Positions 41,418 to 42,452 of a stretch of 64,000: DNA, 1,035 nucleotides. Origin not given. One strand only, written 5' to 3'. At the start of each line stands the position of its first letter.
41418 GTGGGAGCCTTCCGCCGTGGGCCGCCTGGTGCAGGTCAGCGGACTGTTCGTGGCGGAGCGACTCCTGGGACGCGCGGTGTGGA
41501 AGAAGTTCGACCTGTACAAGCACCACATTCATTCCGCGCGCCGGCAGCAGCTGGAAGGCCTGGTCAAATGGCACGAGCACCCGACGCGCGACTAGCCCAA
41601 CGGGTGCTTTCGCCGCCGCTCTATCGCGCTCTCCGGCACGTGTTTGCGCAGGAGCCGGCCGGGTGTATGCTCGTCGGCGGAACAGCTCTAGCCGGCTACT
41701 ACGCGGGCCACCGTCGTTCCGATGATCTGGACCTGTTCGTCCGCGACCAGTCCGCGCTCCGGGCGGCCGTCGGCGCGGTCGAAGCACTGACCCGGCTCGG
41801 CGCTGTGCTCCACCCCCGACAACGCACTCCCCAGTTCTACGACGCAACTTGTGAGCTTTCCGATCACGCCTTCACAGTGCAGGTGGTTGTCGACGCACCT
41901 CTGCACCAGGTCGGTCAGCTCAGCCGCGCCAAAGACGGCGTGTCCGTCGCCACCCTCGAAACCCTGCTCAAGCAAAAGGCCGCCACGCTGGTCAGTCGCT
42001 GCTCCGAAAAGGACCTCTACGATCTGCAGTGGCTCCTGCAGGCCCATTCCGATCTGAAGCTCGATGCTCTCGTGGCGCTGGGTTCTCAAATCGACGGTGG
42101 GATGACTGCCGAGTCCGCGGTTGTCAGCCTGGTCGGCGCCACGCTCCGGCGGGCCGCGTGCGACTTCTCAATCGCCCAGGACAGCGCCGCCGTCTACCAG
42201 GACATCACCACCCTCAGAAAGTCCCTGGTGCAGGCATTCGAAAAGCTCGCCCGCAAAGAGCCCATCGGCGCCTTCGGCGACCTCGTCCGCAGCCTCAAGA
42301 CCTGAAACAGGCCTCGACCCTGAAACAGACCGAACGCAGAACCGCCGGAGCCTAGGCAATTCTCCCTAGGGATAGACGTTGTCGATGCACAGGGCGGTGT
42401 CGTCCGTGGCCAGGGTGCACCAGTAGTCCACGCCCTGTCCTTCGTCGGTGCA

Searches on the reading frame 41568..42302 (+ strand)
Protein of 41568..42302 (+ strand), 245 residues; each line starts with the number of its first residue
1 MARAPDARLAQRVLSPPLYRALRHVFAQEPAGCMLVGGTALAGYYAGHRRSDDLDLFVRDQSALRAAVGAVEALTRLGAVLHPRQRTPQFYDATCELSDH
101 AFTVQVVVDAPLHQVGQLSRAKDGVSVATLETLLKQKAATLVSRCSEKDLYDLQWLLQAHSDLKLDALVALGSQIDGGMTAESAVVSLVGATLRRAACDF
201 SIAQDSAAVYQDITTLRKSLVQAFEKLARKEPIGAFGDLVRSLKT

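Call 8: search_protein_families(library=pfam, proteins=[window:41568-42302:+], max_evalue=1)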
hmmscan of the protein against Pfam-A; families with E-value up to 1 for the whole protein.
window:41568-42302:+ (245 aa): 3 families
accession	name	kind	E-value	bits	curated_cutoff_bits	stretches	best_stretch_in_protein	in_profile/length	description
PF08843.17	AbiEii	-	3.6e-11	43.9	22.5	1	20-177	1-191/238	Nucleotidyl transferase AbiEii toxin, Type IV TA system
PF14907.12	NTP_transf_5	-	0.03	14.3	31.2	1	21-92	62-132/249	Uncharacterised nucleotidyltransferase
PF09103.16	BRCA-2_OB1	-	0.089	13.1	25.6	1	59-132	9-83/123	BRCA2, oligonucleotide/oligosaccharide-binding, domain 1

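Call 9: search_protein_families(library=ncbifam, proteins=[window:41568-42302:+], max_evalue=1)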
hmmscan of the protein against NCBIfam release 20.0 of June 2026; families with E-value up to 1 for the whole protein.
window:41568-42302:+ (245 aa): 0 families

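Call 10: search_protein_families(library=padloc, proteins=[window:41568-42302:+], max_evalue=1)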
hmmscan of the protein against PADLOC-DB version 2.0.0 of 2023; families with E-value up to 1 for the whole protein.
window:41568-42302:+ (245 aa): 18 families
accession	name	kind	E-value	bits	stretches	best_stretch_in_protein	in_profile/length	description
PDLC02307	AbiEii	-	5e-12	44.1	1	29-162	22-150/219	AbiEii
PDLC02328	AbiEii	-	6.3e-07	27.5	1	21-173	3-159/203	AbiEii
PDLC02303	AbiEii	-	1.6e-06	25.7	2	125-162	150-186/249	AbiEii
PDLC02323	AbiEii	-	2.2e-05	22.2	2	25-62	32-69/248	AbiEii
PDLC02304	AbiEii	-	5.1e-05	21.3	2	126-168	157-198/260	AbiEii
PDLC02313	AbiEii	-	6.8e-05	20.5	1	125-159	157-191/254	AbiEii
PDLC02291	AbiEii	-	8.1e-05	20.1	1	20-74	45-94/310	AbiEii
PDLC02298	AbiEii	-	0.00033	18.1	1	31-72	26-67/220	AbiEii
PDLC02294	AbiEii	-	0.00057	17.8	1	107-169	136-197/260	AbiEii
PDLC02329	AbiEii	-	0.0008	16.8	1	20-74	42-95/294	AbiEii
PDLC02292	AbiEii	-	0.00084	17.2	1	20-73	36-89/283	AbiEii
PDLC02330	AbiEii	-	0.00088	17.1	1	126-167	128-169/219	AbiEii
PDLC02296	AbiEii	-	0.0012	16.1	2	35-57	48-70/282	AbiEii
PDLC02314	AbiEii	-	0.0013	16.1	1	11-109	30-123/290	AbiEii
PDLC02293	AbiEii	-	0.0018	15.9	1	125-175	157-209/270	AbiEii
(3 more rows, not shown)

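Call 16: find_homologous_proteins(query=window:41568-42302:+)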
Query window:41568-42302:+ (245 aa): 692 proteins with E <= 0.001 among 5748 candidates; the best 120 are listed.
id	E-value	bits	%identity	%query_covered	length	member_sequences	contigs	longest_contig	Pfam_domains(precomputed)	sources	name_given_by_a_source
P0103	6.6e-129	446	100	87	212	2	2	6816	PF08843.18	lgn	-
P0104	1.7e-124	432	81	100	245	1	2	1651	PF08843.18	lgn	-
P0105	3.9e-101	355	69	100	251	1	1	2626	PF08843.18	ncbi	-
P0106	1.6e-97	344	68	100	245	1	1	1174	PF08843.18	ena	-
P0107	1.0e-94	334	66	98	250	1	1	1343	PF08843.18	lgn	-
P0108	3.3e-93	329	64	98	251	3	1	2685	PF08843.18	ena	-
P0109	4.2e-91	323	67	95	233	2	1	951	PF08843.18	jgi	-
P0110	7.0e-91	322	62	99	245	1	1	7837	PF08843.18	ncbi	-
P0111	7.7e-91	322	61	100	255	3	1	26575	PF08843.18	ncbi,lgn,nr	ncbi:MAG: hypothetical protein K1X64_15000 [Myxococcaceae bacterium]|nr:hypothetical protein [Myxoco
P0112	1.9e-90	320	63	100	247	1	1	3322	PF08843.18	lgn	-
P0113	2.3e-89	317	62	100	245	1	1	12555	PF08843.18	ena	-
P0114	4.0e-89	316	61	100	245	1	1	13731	PF08843.18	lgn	-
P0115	3.4e-88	313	60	100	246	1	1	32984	PF08843.18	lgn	-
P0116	4.4e-88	313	61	100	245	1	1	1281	PF08843.18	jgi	jgi:hypothetical protein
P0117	5.1e-88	312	61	100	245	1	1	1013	-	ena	-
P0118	2.0e-85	304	62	100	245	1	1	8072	PF08843.18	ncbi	-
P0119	1.9e-84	301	61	100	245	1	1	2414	PF08843.18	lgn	-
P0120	7.8e-84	299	59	98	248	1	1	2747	PF08843.18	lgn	-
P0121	7.8e-84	299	59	98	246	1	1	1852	PF08843.18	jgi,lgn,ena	-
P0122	9.0e-84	299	59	100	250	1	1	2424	PF08843.18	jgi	-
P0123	9.4e-84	299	61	100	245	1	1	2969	PF08843.18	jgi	jgi:hypothetical protein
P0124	1.0e-83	298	61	98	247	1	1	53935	PF08843.18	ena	-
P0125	1.3e-83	298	60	100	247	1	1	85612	PF08843.18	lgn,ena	-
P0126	2.9e-83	297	59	98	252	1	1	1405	PF08843.18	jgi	jgi:hypothetical protein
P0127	7.4e-83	296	59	100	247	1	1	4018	PF08843.18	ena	-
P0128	2.1e-82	294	58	100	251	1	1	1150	PF08843.18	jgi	jgi:hypothetical protein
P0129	3.4e-82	293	59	100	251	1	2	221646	PF08843.18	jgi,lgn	jgi:hypothetical protein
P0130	2.8e-81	290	59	99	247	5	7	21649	PF08843.18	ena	-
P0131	1.6e-80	288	57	99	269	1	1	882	PF08843.18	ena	-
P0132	2.1e-80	288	61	100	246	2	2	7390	PF08843.18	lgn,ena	-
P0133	2.8e-80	287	58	99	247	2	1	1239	PF08843.18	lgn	-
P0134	3.4e-80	287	58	100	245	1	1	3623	PF08843.18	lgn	-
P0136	5.5e-80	286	58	100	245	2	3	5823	PF08843.18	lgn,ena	-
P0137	1.7e-79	285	58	100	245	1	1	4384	PF08843.18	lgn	-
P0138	2.4e-79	284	65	86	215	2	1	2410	PF08843.18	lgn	-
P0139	3.7e-79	283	57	98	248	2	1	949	PF08843.18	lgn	-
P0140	4.5e-79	283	58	100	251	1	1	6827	PF08843.18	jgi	jgi:hypothetical protein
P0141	4.8e-79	283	58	100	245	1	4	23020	PF08843.18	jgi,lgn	-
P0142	4.8e-79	283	59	100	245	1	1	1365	PF08843.18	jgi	jgi:hypothetical protein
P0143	9.9e-79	282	58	98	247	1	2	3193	PF08843.18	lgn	-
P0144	3.1e-78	280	57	100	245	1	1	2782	PF08843.18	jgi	-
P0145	4.5e-78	280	55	98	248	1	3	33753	PF08843.18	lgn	-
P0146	7.5e-78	279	56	100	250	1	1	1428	PF08843.18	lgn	-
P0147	8.9e-78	279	56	100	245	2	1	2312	PF08843.18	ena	-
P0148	1.8e-77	278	57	100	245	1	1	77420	PF08843.18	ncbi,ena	-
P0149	3.2e-77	277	56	100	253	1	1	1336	PF08843.18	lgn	-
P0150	3.8e-77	277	56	100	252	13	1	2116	PF08843.18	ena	-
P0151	7.1e-77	276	58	100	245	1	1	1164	PF08843.18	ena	-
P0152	1.0e-76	276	56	100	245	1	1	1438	PF08843.18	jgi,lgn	jgi:hypothetical protein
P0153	2.3e-76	274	58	99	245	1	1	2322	PF08843.18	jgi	jgi:hypothetical protein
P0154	3.2e-76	274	57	100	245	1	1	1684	PF08843.18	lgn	-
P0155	4.3e-76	273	57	100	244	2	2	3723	PF08843.18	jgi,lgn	-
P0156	4.6e-76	273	56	100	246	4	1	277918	PF08843.18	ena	-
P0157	1.7e-75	272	56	100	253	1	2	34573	PF08843.18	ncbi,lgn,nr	ncbi:MAG: nucleotidyl transferase AbiEii/AbiGii toxin family protein [Planctomycetes bacterium]|nr:n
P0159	3.4e-75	271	54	100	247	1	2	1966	PF08843.18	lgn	-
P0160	3.5e-75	270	54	100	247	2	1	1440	PF08843.18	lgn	-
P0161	5.0e-75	270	55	100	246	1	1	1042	PF08843.18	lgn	-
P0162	5.1e-75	270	55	98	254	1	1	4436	PF08843.18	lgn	-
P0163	5.6e-75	270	58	100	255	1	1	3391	PF08843.18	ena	-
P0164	8.9e-75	269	55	100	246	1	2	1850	PF08843.18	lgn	-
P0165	1.6e-74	268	56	100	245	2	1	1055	PF08843.18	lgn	-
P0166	1.7e-74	268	58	95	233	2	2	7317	PF08843.18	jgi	jgi:hypothetical protein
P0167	2.7e-74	268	54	100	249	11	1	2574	PF08843.18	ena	-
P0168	2.8e-74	268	55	100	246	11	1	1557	PF08843.18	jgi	jgi:hypothetical protein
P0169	3.0e-74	267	54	100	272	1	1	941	PF08843.18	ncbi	-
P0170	4.1e-74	267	55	100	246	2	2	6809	PF08843.18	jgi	jgi:hypothetical protein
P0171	5.8e-74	266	55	98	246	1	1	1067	PF08843.18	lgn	-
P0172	1.1e-73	266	55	100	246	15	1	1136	PF08843.18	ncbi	-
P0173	1.7e-73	265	56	100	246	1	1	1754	PF08843.18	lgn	-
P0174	2.1e-73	265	55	100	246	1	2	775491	PF08843.18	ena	-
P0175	2.4e-73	264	54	100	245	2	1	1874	PF08843.18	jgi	jgi:hypothetical protein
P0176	2.5e-73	264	53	100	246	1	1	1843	PF08843.18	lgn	-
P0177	4.4e-73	264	54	100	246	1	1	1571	PF08843.18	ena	-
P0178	6.5e-73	263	55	100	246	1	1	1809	PF08843.18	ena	-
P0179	7.3e-73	263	58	96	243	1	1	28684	PF08843.18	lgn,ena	-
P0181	1.1e-72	262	54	100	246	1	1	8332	PF08843.18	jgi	-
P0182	2.3e-72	261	54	99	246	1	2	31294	PF08843.18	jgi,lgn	jgi:hypothetical protein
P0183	2.8e-72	261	54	100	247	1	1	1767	PF08843.18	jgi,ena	-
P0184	3.4e-72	261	53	100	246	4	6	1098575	PF08843.18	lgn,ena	-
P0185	3.5e-72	261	55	100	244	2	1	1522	PF08843.18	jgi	jgi:hypothetical protein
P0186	5.7e-72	260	53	100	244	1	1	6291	PF08843.18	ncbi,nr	ncbi:MAG TPA: hypothetical protein VEK15_22350 [Vicinamibacteria bacterium]|nr:hypothetical protein 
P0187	8.1e-72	259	53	100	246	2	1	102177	PF08843.18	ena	-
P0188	1.4e-71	259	52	100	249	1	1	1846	PF08843.18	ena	-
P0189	1.8e-71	258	53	100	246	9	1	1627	PF08843.18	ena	-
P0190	1.9e-71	258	52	100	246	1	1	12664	PF08843.18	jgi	jgi:hypothetical protein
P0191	2.7e-71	258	54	99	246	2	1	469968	PF08843.18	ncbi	-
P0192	3.2e-71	258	53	100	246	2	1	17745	PF08843.18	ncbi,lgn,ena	-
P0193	9.4e-71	256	57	96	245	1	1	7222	PF08843.18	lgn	-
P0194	1.1e-70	256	53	100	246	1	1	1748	PF08843.18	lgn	-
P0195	1.5e-70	255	53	100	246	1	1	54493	PF08843.18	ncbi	ncbi:MAG: nucleotidyl transferase AbiEii/AbiGii toxin family protein [Acidobacteriota bacterium]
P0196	2.2e-70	255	52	100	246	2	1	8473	PF08843.18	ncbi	-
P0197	2.2e-70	255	52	100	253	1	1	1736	PF08843.18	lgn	-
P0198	2.7e-70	255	54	98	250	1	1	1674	PF08843.18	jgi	jgi:hypothetical protein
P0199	3.3e-70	254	51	100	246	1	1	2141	PF08843.18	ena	-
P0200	3.5e-70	254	53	100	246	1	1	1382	PF08843.18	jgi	jgi:hypothetical protein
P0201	3.6e-70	254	51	100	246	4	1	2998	PF08843.18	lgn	-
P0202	3.9e-70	254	51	100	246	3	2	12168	PF08843.18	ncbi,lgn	-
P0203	6.0e-70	253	57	86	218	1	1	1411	PF08843.18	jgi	jgi:hypothetical protein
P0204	6.5e-70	253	52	100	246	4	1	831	PF08843.18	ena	-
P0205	9.5e-70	253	56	98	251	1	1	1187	PF08843.18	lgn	-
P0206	1.1e-69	253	59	86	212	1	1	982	PF08843.18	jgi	jgi:hypothetical protein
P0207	1.2e-69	252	51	100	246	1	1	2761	PF08843.18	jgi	jgi:hypothetical protein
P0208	1.7e-69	252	52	100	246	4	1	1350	PF08843.18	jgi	-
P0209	3.8e-69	251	52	100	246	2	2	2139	PF08843.18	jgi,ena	-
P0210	5.1e-69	250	52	100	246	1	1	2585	PF08843.18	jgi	-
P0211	6.3e-69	250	53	100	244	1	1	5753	PF08843.18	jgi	-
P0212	7.3e-69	250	53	99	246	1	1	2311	PF08843.18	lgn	-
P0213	7.8e-69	250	52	100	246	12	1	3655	PF08843.18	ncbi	-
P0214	1.1e-68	249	54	100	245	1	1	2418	PF08843.18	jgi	jgi:hypothetical protein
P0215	2.2e-68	248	52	100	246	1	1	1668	PF08843.18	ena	-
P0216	2.7e-68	248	52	100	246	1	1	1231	PF08843.18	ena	-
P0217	2.8e-68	248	51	100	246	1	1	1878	PF08843.18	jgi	jgi:hypothetical protein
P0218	3.2e-68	248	53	100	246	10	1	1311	PF08843.18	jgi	jgi:hypothetical protein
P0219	3.9e-68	247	54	97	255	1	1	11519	PF08843.18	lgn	-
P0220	4.3e-68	247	49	100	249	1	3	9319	PF08843.18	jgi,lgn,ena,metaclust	metaclust:\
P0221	4.5e-68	247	51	100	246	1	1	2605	PF08843.18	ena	-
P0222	5.6e-68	247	51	100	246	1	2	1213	PF08843.18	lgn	-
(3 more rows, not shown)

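Call 23: search_solved_structures(query=A2, max_evalue=1, show_alignments=2)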
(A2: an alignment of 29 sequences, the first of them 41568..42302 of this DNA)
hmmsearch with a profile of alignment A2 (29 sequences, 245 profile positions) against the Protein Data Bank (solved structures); distinct sequences matched with E-value up to 1: 0.

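Call 36: find_related_loci(query=A2, collection=metagenome_contigs, flank=3000)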
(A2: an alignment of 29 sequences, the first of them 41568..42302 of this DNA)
Query A2 (245 aa) in metagenome_contigs; peptide patterns used: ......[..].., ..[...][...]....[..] (x = any residue, [..] = any of these).
235 stretches matched a pattern; 126 encode a relative of the query (tblastn E <= 1e-3); the best 80 are kept; 80 distinct loci.
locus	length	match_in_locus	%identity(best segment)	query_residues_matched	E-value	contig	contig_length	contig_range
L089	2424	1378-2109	59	1-244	3e-94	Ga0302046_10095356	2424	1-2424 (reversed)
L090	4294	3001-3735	58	1-245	3e-87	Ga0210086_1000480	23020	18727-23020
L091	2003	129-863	58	1-245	5e-91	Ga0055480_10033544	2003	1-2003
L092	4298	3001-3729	58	1-243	9e-87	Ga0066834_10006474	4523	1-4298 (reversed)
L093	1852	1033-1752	59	5-244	4e-90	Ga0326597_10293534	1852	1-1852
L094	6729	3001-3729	56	1-243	3e-85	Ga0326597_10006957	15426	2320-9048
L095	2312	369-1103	56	1-245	2e-87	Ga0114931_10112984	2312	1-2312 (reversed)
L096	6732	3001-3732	57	1-244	2e-84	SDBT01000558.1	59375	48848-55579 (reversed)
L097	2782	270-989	58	5-244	1e-85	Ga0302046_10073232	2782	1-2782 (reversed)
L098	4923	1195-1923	56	2-244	4e-84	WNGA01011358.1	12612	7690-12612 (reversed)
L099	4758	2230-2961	57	1-244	2e-82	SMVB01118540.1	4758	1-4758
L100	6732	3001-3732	54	1-244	3e-80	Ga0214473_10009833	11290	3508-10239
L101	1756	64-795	54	1-244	8e-84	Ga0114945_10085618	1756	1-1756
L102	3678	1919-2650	54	1-244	1e-79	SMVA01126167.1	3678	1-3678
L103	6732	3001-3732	55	1-244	3e-80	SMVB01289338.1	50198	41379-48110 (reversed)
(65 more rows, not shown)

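Call 42: predict_structure(alignment_id=A2)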
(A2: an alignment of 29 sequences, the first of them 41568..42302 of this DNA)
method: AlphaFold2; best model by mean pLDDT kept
length: 245 residues; sequences in the alignment: 29
mean_pLDDT: 93.5   pTM: 0.88
mean pLDDT of the five models: 93.5, 91.5, 91.5, 90.0, 89.9
residues with pLDDT >= 90: 213; 70-90: 22; 50-70: 10; < 50: 0
segments of 3 or more residues with pLDDT < 50: none
pLDDT, mean of each block of 10 residues (from residue 1): 95 97 97 95 96 97 98 98 97 98 97 95 98 95 90 92 91 93 93 95 96 95 91 68 63
secondary structure, 60 per line:
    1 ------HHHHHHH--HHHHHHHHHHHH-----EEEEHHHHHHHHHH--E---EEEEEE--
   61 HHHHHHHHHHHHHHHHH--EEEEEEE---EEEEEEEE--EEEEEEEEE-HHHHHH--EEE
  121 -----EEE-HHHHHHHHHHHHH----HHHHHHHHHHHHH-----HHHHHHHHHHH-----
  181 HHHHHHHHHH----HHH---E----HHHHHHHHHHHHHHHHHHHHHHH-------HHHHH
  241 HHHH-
elements in order: H7-13 H16-27 E33-36 H37-46 E53-58 H61-77 E80-86 E90-97 E100-108 H110-115 E118-120 E126-128 H130-142 H147-159 H165-175 H181-190 H206-228 H236-244

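Call 49: fold_search(model_id=the predicted structure, library=pdb)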
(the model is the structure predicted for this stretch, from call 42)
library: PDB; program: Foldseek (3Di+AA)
matches with E <= 10: 1057; with E <= 0.001: 8
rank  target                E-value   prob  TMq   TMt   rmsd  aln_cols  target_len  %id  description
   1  4ok0_B                5.5e-08  1.00  0.49  0.52   7.0       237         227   19  Crystal structure of putative nucleotidyltransferase from H. pylori (released 2014-04-09)
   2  4ok0_A                2.3e-07  1.00  0.49  0.52   8.1       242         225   19  Crystal structure of putative nucleotidyltransferase from H. pylori (released 2014-04-09)
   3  4o8s                  2.7e-07  1.00  0.51  0.54   8.1       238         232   18  Crystal structure of JHP933 from Helicobacter pylori (released 2014-09-10)
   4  6y56                  1.8e-05  1.00  0.49  0.42   8.1       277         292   15  MenT4, nucleotidyltransferase toxin Rv2826c from Mycobacterium tuberculosis H37Rv (released 2020-09-16)
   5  8an5_A                1.9e-04  1.00  0.44  0.53   8.8       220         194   17  MenAT1 toxin-antitoxin complex (rv0078a-rv0078b) from Mycobacterium tuberculosis H37Rv (released 2023-08-02)
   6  8an4_B                4.3e-04  1.00  0.38  0.47   9.7       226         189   18  MenT1 toxin (rv0078a) from Mycobacterium tuberculosis H37Rv (released 2023-08-02)
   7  4wse_B                7.0e-04  1.00  0.40  0.22   5.9       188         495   15  Crystal structure of the Mimivirus polyadenylate synthase (released 2015-04-01)
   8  4p37_B                8.7e-04  1.00  0.40  0.22   6.2       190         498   14  Crystal structure of the Megavirus polyadenylate synthase (released 2015-04-01)
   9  4p37_A                1.2e-03  1.00  0.40  0.22   6.3       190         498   14  Crystal structure of the Megavirus polyadenylate synthase (released 2015-04-01)
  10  4wse_A                1.3e-03  1.00  0.42  0.23   6.3       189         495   15  Crystal structure of the Mimivirus polyadenylate synthase (released 2015-04-01)
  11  3wfp_B                3.4e-03  0.90  0.30  0.19  13.0       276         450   10  tRNA processing enzyme (apo form 2) (released 2014-01-01)
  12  4e8f_A                4.0e-03  0.85  0.28  0.23  14.1       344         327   12  Structural Basis for the Activity of a Cytoplasmic RNA Terminal U-transferase (released 2012-07-04)
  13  6u7b_A                4.0e-03  0.77  0.27  0.23  15.5       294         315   12  Structure of E. coli MS115-1 CdnC:HORMA-deltaN complex (released 2019-12-25)
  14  3wfp_E                4.7e-03  0.80  0.28  0.19  13.3       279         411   10  tRNA processing enzyme (apo form 2) (released 2014-01-01)
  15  6lbk_A                5.2e-03  0.57  0.22  0.19  16.2       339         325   12  Structure of rat GLD-2 (Terminal nucleotidyltransferase 2, TENT2) (released 2020-07-22)
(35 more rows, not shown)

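Call 62: search_protein_families(library=phrogs, proteins=[window:41568-42302:+], max_evalue=0.01)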
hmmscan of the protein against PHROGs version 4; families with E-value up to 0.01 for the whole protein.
window:41568-42302:+ (245 aa): 0 families

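Call 72: search_dna_similar(query=window:41568-42302:+, collection=plasmids, mode=protein, max_evalue=0.001, max_rows=15)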
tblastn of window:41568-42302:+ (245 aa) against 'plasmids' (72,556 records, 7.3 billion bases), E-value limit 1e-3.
No match.

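Call 73: search_dna_similar(query=window:41568-42302:+, collection=phages, mode=protein, max_evalue=0.001, max_rows=10)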
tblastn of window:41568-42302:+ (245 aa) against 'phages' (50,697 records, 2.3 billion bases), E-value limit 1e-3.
No match.

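Call 74: find_related_loci(query=A2, collection=viral_contigs, flank=5000)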
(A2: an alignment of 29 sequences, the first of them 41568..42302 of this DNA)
Query A2 (245 aa) in viral_contigs; peptide patterns used: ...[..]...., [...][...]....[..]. (x = any residue, [..] = any of these).
44 stretches matched a pattern, but none encodes a relative of the query by tblastn (E <= 1e-3).

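Call 90: search_solved_structures(query=window:41568-42302:+, max_evalue=10, show_alignments=5)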
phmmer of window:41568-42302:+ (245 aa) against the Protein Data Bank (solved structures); distinct sequences matched with E-value up to 10: 3.
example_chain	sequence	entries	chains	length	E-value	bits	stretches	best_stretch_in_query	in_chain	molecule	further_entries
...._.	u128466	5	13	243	1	12.2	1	145-227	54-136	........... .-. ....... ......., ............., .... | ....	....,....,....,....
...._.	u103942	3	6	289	1.7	11.5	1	141-213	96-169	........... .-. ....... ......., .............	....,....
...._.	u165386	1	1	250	2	11.3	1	141-213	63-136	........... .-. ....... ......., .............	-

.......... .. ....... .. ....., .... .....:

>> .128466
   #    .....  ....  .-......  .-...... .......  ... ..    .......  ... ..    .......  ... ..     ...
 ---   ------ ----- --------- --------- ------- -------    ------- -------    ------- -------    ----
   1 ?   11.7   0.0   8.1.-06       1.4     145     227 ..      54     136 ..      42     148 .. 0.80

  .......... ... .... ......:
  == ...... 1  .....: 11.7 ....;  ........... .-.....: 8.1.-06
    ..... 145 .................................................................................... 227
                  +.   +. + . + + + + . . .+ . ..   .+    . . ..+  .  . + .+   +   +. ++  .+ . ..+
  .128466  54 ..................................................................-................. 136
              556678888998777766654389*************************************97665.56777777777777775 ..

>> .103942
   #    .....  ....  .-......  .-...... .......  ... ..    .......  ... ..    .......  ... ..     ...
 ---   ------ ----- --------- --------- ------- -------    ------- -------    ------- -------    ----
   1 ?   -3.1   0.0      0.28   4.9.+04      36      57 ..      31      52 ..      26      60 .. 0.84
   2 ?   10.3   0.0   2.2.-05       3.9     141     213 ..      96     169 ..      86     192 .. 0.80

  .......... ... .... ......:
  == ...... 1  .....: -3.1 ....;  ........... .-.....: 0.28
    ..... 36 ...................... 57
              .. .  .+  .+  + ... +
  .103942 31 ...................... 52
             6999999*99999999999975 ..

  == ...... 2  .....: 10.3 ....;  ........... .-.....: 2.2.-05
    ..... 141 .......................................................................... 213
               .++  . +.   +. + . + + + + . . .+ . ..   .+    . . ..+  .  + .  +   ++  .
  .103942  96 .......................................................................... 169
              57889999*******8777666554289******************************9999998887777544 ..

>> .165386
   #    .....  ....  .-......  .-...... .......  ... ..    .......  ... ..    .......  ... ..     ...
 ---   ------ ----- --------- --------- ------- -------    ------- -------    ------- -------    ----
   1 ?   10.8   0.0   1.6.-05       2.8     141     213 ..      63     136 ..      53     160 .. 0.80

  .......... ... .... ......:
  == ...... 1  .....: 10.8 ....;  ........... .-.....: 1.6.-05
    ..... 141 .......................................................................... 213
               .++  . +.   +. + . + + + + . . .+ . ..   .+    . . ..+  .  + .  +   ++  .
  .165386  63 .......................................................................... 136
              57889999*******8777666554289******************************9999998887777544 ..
